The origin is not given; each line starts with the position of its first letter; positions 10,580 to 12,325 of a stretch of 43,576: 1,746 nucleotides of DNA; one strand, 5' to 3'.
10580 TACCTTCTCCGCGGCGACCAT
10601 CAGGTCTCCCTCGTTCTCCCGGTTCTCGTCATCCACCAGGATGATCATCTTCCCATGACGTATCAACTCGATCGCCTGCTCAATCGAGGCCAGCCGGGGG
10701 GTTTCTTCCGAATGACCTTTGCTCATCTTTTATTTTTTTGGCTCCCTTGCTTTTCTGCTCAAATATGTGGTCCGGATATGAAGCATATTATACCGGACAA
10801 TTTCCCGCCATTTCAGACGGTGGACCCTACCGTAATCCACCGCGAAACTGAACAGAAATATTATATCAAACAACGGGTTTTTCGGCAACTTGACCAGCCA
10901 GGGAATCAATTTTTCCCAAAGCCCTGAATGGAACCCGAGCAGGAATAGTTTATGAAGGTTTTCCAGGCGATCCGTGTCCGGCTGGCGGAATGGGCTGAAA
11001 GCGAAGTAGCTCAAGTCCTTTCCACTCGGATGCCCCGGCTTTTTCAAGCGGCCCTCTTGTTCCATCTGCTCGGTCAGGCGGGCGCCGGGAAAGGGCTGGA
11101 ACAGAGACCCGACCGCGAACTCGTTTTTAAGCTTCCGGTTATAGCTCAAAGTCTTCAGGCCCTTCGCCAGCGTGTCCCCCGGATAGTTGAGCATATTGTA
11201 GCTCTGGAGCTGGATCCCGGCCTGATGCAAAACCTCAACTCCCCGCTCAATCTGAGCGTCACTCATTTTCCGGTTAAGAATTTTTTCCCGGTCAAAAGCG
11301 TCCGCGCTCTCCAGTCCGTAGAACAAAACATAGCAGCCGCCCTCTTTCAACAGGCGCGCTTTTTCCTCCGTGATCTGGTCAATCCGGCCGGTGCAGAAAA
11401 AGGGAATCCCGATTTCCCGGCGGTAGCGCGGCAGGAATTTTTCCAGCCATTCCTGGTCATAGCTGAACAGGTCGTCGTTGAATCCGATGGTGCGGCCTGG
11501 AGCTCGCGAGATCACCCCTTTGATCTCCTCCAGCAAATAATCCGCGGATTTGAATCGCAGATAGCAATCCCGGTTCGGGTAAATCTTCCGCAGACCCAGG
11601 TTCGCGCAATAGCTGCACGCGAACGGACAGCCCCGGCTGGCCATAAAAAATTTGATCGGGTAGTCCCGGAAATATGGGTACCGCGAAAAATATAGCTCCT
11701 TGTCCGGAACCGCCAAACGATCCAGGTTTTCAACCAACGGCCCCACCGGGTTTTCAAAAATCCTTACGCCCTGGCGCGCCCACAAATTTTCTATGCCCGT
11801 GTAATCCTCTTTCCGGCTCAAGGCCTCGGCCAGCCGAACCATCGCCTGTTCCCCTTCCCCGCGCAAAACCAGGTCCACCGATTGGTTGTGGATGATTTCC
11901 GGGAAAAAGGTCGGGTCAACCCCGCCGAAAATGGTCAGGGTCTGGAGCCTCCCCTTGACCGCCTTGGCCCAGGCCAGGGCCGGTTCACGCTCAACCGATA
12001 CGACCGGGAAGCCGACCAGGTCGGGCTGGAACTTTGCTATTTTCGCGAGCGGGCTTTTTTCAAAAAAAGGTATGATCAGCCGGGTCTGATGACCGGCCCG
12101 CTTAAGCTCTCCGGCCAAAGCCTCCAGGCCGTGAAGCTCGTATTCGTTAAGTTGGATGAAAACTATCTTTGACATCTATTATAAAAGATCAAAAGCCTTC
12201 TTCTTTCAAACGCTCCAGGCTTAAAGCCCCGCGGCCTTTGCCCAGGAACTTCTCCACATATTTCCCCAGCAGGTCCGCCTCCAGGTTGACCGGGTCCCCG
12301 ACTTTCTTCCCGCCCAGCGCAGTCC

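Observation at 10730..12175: B12-binding-type radical SAM enzyme wedged inside the riboflavin operon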

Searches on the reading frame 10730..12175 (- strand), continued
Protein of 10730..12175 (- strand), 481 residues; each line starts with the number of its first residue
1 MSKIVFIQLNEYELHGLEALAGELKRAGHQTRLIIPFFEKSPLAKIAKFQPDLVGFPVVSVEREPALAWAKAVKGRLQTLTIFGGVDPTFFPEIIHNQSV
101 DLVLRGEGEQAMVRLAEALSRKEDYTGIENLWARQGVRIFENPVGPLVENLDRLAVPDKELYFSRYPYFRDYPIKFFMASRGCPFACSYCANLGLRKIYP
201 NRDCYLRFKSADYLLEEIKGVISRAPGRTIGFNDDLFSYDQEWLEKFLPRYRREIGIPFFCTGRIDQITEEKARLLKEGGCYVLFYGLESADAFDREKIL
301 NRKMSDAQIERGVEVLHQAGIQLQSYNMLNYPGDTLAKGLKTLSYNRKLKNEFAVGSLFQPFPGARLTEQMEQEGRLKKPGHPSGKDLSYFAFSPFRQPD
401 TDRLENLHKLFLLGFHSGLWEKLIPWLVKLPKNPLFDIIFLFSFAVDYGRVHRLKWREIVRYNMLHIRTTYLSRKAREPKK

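Call 65: search_protein_families(library=ncbifam, proteins=[P0041, P0050, P0057, P0063, P0253, P0254, P0255], max_evalue=1e-10)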
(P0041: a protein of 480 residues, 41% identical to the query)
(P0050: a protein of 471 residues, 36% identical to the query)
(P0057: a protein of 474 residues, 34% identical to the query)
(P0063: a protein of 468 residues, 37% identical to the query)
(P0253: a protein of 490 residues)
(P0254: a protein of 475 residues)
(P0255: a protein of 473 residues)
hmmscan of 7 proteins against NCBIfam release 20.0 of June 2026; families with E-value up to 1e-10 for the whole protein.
P0041 (480 aa): 14 families
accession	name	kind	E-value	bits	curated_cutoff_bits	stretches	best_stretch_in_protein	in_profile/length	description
NF050148.1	rSAM_ApyD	equivalog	8.4e-31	107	750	1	48-420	72-435/645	RiPP biosynthesis radical SAM protein ApyD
TIGR03471.1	HpnJ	equivalog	1.5e-28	99.9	577.6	1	79-374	98-389/472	hopanoid biosynthesis associated radical SAM protein HpnJ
NF038361.1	rSAM_Sden_1168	equivalog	5.8e-27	94.5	575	1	41-375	131-476/560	Sden_1168 family B12-binding radical SAM P-methyltransferase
TIGR04385.1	B12_rSAM_cofa1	equivalog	3.8e-22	79.1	450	1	78-337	99-351/438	B12 lower ligand biosynthesis radical SAM protein BzaD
TIGR02026.1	BchE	equivalog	1.8e-21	76.6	481.35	1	16-383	24-398/497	magnesium-protoporphyrin IX monomethyl ester anaerobic oxidative cyclase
TIGR04014.1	B12_SAM_MJ_0865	equivalog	2.7e-21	75.9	360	1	15-402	12-388/434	methyl-coenzyme M reductase glutamine C-methyltransferase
TIGR04013.1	B12_SAM_MJ_1487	hypoth_equivalog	7.2e-21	74.5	251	1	43-231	35-200/382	TIGR04013 family B12-binding domain/radical SAM domain-containing protein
TIGR04072.2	rSAM_ladder_B12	equivalog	7.8e-21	74.2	360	1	16-387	20-387/443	lipid biosynthesis B12-binding/radical SAM protein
NF033070.1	rSAM_AprD4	equivalog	1.4e-20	73.7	500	1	167-370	188-388/456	AprD4 family radical SAM diol-dehydratase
TIGR04479.1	bcpD_PhpK_rSAM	subfamily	1.8e-17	62.9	600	1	105-343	177-402/504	PhpK family radical SAM P-methyltransferase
TIGR04295.1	B12_rSAM_oligo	hypoth_equivalog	9.4e-17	60.8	400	1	76-358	99-367/422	TIGR04295 family B12-binding domain-containing radical SAM protein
TIGR04367.1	HpnR_B12_rSAM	equivalog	2.9e-16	59.1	650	1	16-371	24-372/490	hopanoid C-3 methylase HpnR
TIGR04190.1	B12_SAM_Ta0216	equivalog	6.6e-14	51.4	500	1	66-351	96-395/554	TIGR04190 family B12-binding domain/radical SAM domain protein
TIGR03975.1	rSAM_ocin_1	subfamily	5.3e-11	41.7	281.85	1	42-302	120-379/606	RiPP maturation radical SAM C-methyltransferase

P0050 (471 aa): 14 families
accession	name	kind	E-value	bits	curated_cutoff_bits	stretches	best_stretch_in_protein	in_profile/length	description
TIGR03471.1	HpnJ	equivalog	2.4e-33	115.8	577.6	1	58-380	76-396/472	hopanoid biosynthesis associated radical SAM protein HpnJ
TIGR02026.1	BchE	equivalog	4.5e-28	98.4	481.35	1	16-386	24-401/497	magnesium-protoporphyrin IX monomethyl ester anaerobic oxidative cyclase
NF050148.1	rSAM_ApyD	equivalog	1.2e-26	93.3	750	1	48-367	72-389/645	RiPP biosynthesis radical SAM protein ApyD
TIGR04072.2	rSAM_ladder_B12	equivalog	4.2e-25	88.3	360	1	15-394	19-395/443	lipid biosynthesis B12-binding/radical SAM protein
TIGR04014.1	B12_SAM_MJ_0865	equivalog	8.6e-25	87.4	360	1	12-375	10-362/434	methyl-coenzyme M reductase glutamine C-methyltransferase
TIGR04479.1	bcpD_PhpK_rSAM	subfamily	8.3e-24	83.8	600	1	106-348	178-408/504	PhpK family radical SAM P-methyltransferase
TIGR04367.1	HpnR_B12_rSAM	equivalog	6.3e-20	71.2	650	1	12-368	20-370/490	hopanoid C-3 methylase HpnR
TIGR04385.1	B12_rSAM_cofa1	equivalog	1.8e-19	70.3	450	1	31-343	38-358/438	B12 lower ligand biosynthesis radical SAM protein BzaD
NF033070.1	rSAM_AprD4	equivalog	1.4e-15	57.1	500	1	175-385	197-404/456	AprD4 family radical SAM diol-dehydratase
TIGR04013.1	B12_SAM_MJ_1487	hypoth_equivalog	1.8e-15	56.7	251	1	38-223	30-194/382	TIGR04013 family B12-binding domain/radical SAM domain-containing protein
NF038361.1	rSAM_Sden_1168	equivalog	1.1e-14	53.9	575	1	98-344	197-449/560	Sden_1168 family B12-binding radical SAM P-methyltransferase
TIGR04295.1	B12_rSAM_oligo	hypoth_equivalog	7.3e-14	51.3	400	1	66-332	90-345/422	TIGR04295 family B12-binding domain-containing radical SAM protein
TIGR03975.1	rSAM_ocin_1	subfamily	9.9e-14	50.7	281.85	1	42-337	120-418/606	RiPP maturation radical SAM C-methyltransferase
TIGR04190.1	B12_SAM_Ta0216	equivalog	1.1e-13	50.7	500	1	66-353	96-398/554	TIGR04190 family B12-binding domain/radical SAM domain protein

P0057 (474 aa): 17 families
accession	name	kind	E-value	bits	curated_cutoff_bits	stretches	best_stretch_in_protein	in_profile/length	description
TIGR03471.1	HpnJ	equivalog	5.2e-44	150.9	577.6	1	57-380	74-396/472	hopanoid biosynthesis associated radical SAM protein HpnJ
NF050148.1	rSAM_ApyD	equivalog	1.4e-39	136.1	750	1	41-419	64-436/645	RiPP biosynthesis radical SAM protein ApyD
TIGR02026.1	BchE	equivalog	3.4e-28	98.8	481.35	1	15-398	23-410/497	magnesium-protoporphyrin IX monomethyl ester anaerobic oxidative cyclase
TIGR04479.1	bcpD_PhpK_rSAM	subfamily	4.6e-26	91.3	600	1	9-343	67-403/504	PhpK family radical SAM P-methyltransferase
NF038361.1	rSAM_Sden_1168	equivalog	4.9e-25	88.1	575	1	33-403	122-508/560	Sden_1168 family B12-binding radical SAM P-methyltransferase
TIGR04014.1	B12_SAM_MJ_0865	equivalog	6.2e-25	87.9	360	1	13-373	11-360/434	methyl-coenzyme M reductase glutamine C-methyltransferase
NF033070.1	rSAM_AprD4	equivalog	1.2e-24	87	500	1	147-383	165-402/456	AprD4 family radical SAM diol-dehydratase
TIGR04072.2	rSAM_ladder_B12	equivalog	7.1e-24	84.2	360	1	15-398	19-399/443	lipid biosynthesis B12-binding/radical SAM protein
TIGR04367.1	HpnR_B12_rSAM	equivalog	1.9e-19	69.6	650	1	12-367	20-369/490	hopanoid C-3 methylase HpnR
TIGR04013.1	B12_SAM_MJ_1487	hypoth_equivalog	1.8e-17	63.3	251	1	34-372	25-358/382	TIGR04013 family B12-binding domain/radical SAM domain-containing protein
TIGR03975.1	rSAM_ocin_1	subfamily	3.9e-17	62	281.85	1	36-337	113-418/606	RiPP maturation radical SAM C-methyltransferase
TIGR04190.1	B12_SAM_Ta0216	equivalog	1.4e-16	60.2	500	1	15-348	38-393/554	TIGR04190 family B12-binding domain/radical SAM domain protein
TIGR04385.1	B12_rSAM_cofa1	equivalog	1.1e-15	57.9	450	1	16-338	22-353/438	B12 lower ligand biosynthesis radical SAM protein BzaD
TIGR04295.1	B12_rSAM_oligo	hypoth_equivalog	2.4e-13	49.6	400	1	76-313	87-327/422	TIGR04295 family B12-binding domain-containing radical SAM protein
NF033712.0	B12_rSAM_KedN5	subfamily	1.3e-11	43.5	700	1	50-339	61-360/624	KedN5 family methylcobalamin-dependent radical SAM C-methyltransferase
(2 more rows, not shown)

P0063 (468 aa): 13 families
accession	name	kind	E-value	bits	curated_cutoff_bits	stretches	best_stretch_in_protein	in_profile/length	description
NF050148.1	rSAM_ApyD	equivalog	5.9e-31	107.6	750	1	14-365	26-389/645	RiPP biosynthesis radical SAM protein ApyD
TIGR03471.1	HpnJ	equivalog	5.6e-29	101.3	577.6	1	61-381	80-399/472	hopanoid biosynthesis associated radical SAM protein HpnJ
TIGR02026.1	BchE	equivalog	1.5e-23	83.5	481.35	1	30-391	43-409/497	magnesium-protoporphyrin IX monomethyl ester anaerobic oxidative cyclase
TIGR04479.1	bcpD_PhpK_rSAM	subfamily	6.7e-22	77.5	600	1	98-343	170-405/504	PhpK family radical SAM P-methyltransferase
TIGR03975.1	rSAM_ocin_1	subfamily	3e-21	75.6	281.85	1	26-334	110-417/606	RiPP maturation radical SAM C-methyltransferase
TIGR04072.2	rSAM_ladder_B12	equivalog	3.2e-20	72.2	360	1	14-393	19-395/443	lipid biosynthesis B12-binding/radical SAM protein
TIGR04367.1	HpnR_B12_rSAM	equivalog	1.7e-19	69.7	650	1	12-383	21-385/490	hopanoid C-3 methylase HpnR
NF033070.1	rSAM_AprD4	equivalog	9.5e-19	67.6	500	1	119-379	140-400/456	AprD4 family radical SAM diol-dehydratase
TIGR04013.1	B12_SAM_MJ_1487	hypoth_equivalog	4.1e-18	65.4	251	1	17-189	14-168/382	TIGR04013 family B12-binding domain/radical SAM domain-containing protein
NF038361.1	rSAM_Sden_1168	equivalog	1.5e-14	53.5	575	1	98-341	198-445/560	Sden_1168 family B12-binding radical SAM P-methyltransferase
TIGR04385.1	B12_rSAM_cofa1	equivalog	2.9e-14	53.1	450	1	77-391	99-415/438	B12 lower ligand biosynthesis radical SAM protein BzaD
TIGR04295.1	B12_rSAM_oligo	hypoth_equivalog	9.1e-12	44.4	400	1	65-332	90-347/422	TIGR04295 family B12-binding domain-containing radical SAM protein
TIGR04190.1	B12_SAM_Ta0216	equivalog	1.1e-11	44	500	1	80-340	112-387/554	TIGR04190 family B12-binding domain/radical SAM domain protein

P0253 (490 aa): 15 families
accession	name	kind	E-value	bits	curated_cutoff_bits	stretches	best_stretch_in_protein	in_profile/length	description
TIGR03471.1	HpnJ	equivalog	4.8e-35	121.3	577.6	1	67-381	86-398/472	hopanoid biosynthesis associated radical SAM protein HpnJ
NF050148.1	rSAM_ApyD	equivalog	1.8e-33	115.8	750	1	13-366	25-389/645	RiPP biosynthesis radical SAM protein ApyD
TIGR04479.1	bcpD_PhpK_rSAM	subfamily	2.7e-30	105.2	600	1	100-356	173-414/504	PhpK family radical SAM P-methyltransferase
TIGR04385.1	B12_rSAM_cofa1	equivalog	2.4e-28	99.5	450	1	8-337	15-353/438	B12 lower ligand biosynthesis radical SAM protein BzaD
TIGR02026.1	BchE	equivalog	7.8e-28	97.6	481.35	1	15-368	24-385/497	magnesium-protoporphyrin IX monomethyl ester anaerobic oxidative cyclase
TIGR04072.2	rSAM_ladder_B12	equivalog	1.1e-27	96.8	360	1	15-381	20-383/443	lipid biosynthesis B12-binding/radical SAM protein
TIGR04367.1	HpnR_B12_rSAM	equivalog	6e-20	71.2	650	1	14-307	23-312/490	hopanoid C-3 methylase HpnR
NF038361.1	rSAM_Sden_1168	equivalog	2.5e-19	69.2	575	1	68-377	163-480/560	Sden_1168 family B12-binding radical SAM P-methyltransferase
TIGR04013.1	B12_SAM_MJ_1487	hypoth_equivalog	8.1e-19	67.7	251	1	12-214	9-186/382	TIGR04013 family B12-binding domain/radical SAM domain-containing protein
TIGR04014.1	B12_SAM_MJ_0865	equivalog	3e-18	65.8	360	1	12-373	10-361/434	methyl-coenzyme M reductase glutamine C-methyltransferase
TIGR04190.1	B12_SAM_Ta0216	equivalog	5.9e-16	58.1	500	1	71-349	102-395/554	TIGR04190 family B12-binding domain/radical SAM domain protein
NF033070.1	rSAM_AprD4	equivalog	1.2e-15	57.4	500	1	175-404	198-420/456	AprD4 family radical SAM diol-dehydratase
NF033712.0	B12_rSAM_KedN5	subfamily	5e-13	48.1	700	1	46-343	59-365/624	KedN5 family methylcobalamin-dependent radical SAM C-methyltransferase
TIGR03975.1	rSAM_ocin_1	subfamily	7.3e-13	47.9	281.85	1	26-334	109-416/606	RiPP maturation radical SAM C-methyltransferase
TIGR04428.1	B12_rSAM_trp_MT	equivalog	1.7e-12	46.5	500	0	167-343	210-393/558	tryptophan 2-C-methyltransferase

P0254 (475 aa): 14 families
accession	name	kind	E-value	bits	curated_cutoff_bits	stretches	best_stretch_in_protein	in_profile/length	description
TIGR03471.1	HpnJ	equivalog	4.8e-30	104.8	577.6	1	44-377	60-391/472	hopanoid biosynthesis associated radical SAM protein HpnJ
NF050148.1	rSAM_ApyD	equivalog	1.6e-26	92.9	750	1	43-373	67-393/645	RiPP biosynthesis radical SAM protein ApyD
NF033070.1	rSAM_AprD4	equivalog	2.5e-22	79.4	500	1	144-372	161-389/456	AprD4 family radical SAM diol-dehydratase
TIGR04479.1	bcpD_PhpK_rSAM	subfamily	1.3e-21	76.6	600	1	103-346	174-404/504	PhpK family radical SAM P-methyltransferase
TIGR02026.1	BchE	equivalog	3.7e-21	75.5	481.35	1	39-374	52-388/497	magnesium-protoporphyrin IX monomethyl ester anaerobic oxidative cyclase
TIGR04072.2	rSAM_ladder_B12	equivalog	1.4e-18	66.8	360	1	22-399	26-398/443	lipid biosynthesis B12-binding/radical SAM protein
TIGR04385.1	B12_rSAM_cofa1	equivalog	1.1e-17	64.5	450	1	79-339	100-352/438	B12 lower ligand biosynthesis radical SAM protein BzaD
TIGR04013.1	B12_SAM_MJ_1487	hypoth_equivalog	4.1e-16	58.8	251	1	41-351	33-333/382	TIGR04013 family B12-binding domain/radical SAM domain-containing protein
TIGR04014.1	B12_SAM_MJ_0865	equivalog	6.2e-16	58.2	360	0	14-221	11-199/434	methyl-coenzyme M reductase glutamine C-methyltransferase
NF038361.1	rSAM_Sden_1168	equivalog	4.9e-15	55.1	575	1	76-346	168-449/560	Sden_1168 family B12-binding radical SAM P-methyltransferase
TIGR04295.1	B12_rSAM_oligo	hypoth_equivalog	8.9e-15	54.3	400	1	42-302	57-313/422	TIGR04295 family B12-binding domain-containing radical SAM protein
NF033712.0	B12_rSAM_KedN5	subfamily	9.4e-13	47.2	700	1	47-196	59-215/624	KedN5 family methylcobalamin-dependent radical SAM C-methyltransferase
TIGR04367.1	HpnR_B12_rSAM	equivalog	3.2e-12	45.7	650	1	18-374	26-374/490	hopanoid C-3 methylase HpnR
TIGR03975.1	rSAM_ocin_1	subfamily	8.5e-12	44.4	281.85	1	42-297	120-377/606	RiPP maturation radical SAM C-methyltransferase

P0255 (473 aa): 16 families
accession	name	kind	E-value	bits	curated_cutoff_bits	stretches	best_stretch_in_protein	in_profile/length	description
TIGR03471.1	HpnJ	equivalog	7.4e-37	127.3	577.6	1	70-381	88-397/472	hopanoid biosynthesis associated radical SAM protein HpnJ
NF050148.1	rSAM_ApyD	equivalog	9.6e-36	123.4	750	1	42-389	66-406/645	RiPP biosynthesis radical SAM protein ApyD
TIGR02026.1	BchE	equivalog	3.3e-34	118.6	481.35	1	15-377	23-393/497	magnesium-protoporphyrin IX monomethyl ester anaerobic oxidative cyclase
TIGR04479.1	bcpD_PhpK_rSAM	subfamily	2.9e-32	111.7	600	1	103-346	175-406/504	PhpK family radical SAM P-methyltransferase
TIGR04014.1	B12_SAM_MJ_0865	equivalog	9.5e-28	97.1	360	1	16-379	13-366/434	methyl-coenzyme M reductase glutamine C-methyltransferase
TIGR04013.1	B12_SAM_MJ_1487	hypoth_equivalog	7.3e-27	94.2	251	1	6-369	3-355/382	TIGR04013 family B12-binding domain/radical SAM domain-containing protein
TIGR04072.2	rSAM_ladder_B12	equivalog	2e-26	92.6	360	1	67-401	87-401/443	lipid biosynthesis B12-binding/radical SAM protein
NF038361.1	rSAM_Sden_1168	equivalog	2e-23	82.8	575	1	44-375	134-477/560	Sden_1168 family B12-binding radical SAM P-methyltransferase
NF033070.1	rSAM_AprD4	equivalog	4.9e-23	81.7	500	1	153-384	172-405/456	AprD4 family radical SAM diol-dehydratase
TIGR03975.1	rSAM_ocin_1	subfamily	3.5e-20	72.1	281.85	1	29-337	111-418/606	RiPP maturation radical SAM C-methyltransferase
TIGR04385.1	B12_rSAM_cofa1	equivalog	1.6e-18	67.2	450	1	73-344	93-359/438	B12 lower ligand biosynthesis radical SAM protein BzaD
TIGR04295.1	B12_rSAM_oligo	hypoth_equivalog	1.5e-17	63.4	400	1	66-366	90-379/422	TIGR04295 family B12-binding domain-containing radical SAM protein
TIGR04190.1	B12_SAM_Ta0216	equivalog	2.7e-16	59.3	500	1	16-344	39-389/554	TIGR04190 family B12-binding domain/radical SAM domain protein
TIGR04367.1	HpnR_B12_rSAM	equivalog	3.6e-15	55.5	650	1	13-369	21-371/490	hopanoid C-3 methylase HpnR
NF033712.0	B12_rSAM_KedN5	subfamily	9.8e-13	47.2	700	1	47-341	59-362/624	KedN5 family methylcobalamin-dependent radical SAM C-methyltransferase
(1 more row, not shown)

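Call 69: find_encoding_contigs(protein=P0253, flank=7000, max_places=2)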
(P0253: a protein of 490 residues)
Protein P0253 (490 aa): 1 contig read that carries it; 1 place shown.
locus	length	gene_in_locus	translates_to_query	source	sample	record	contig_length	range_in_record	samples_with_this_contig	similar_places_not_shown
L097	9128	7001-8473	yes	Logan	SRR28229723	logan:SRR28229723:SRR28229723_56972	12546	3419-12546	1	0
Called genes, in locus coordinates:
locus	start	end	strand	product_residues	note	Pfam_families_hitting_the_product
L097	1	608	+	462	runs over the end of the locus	PF02310:B12-binding, PF04055:Radical_SAM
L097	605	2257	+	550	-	-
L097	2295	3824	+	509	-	PF01943:Polysacc_synt, PF13440:Polysacc_synt_3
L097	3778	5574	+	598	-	PF02543:Carbam_trans_N, PF22521:HypF_C_2 (weak), PF02543:Carbam_trans_N, PF16861:Carbam_trans_C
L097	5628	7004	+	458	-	PF02310:B12-binding, PF04055:Radical_SAM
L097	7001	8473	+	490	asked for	PF02310:B12-binding, PF04055:Radical_SAM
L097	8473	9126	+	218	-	?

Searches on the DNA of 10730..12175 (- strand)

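Call 75: search_rna_families(sources=[L001, L003, L004, L006, L008, L009, L010, L015, L022, L025, L095, L096], threshold=gathering)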
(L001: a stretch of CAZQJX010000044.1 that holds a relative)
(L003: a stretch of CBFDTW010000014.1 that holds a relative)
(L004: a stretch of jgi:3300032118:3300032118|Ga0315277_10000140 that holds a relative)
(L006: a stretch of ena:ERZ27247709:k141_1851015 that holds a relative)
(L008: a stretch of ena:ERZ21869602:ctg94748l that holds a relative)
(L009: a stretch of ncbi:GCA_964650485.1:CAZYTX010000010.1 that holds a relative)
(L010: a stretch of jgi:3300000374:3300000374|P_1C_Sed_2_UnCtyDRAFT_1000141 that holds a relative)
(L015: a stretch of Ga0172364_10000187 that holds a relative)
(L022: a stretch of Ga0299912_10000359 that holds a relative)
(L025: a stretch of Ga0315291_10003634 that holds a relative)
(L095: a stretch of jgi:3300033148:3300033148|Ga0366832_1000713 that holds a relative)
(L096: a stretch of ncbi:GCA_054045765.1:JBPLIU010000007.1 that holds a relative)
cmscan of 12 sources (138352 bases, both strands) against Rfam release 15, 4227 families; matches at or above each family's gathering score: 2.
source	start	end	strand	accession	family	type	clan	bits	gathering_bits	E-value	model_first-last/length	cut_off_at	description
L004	2595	2667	+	RF00005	tRNA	Gene; tRNA;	CL00001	67.6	29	3.1e-12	1-71/71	no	tRNA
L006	1179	1251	+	RF00005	tRNA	Gene; tRNA;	CL00001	66.8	29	5.1e-12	1-71/71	no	tRNA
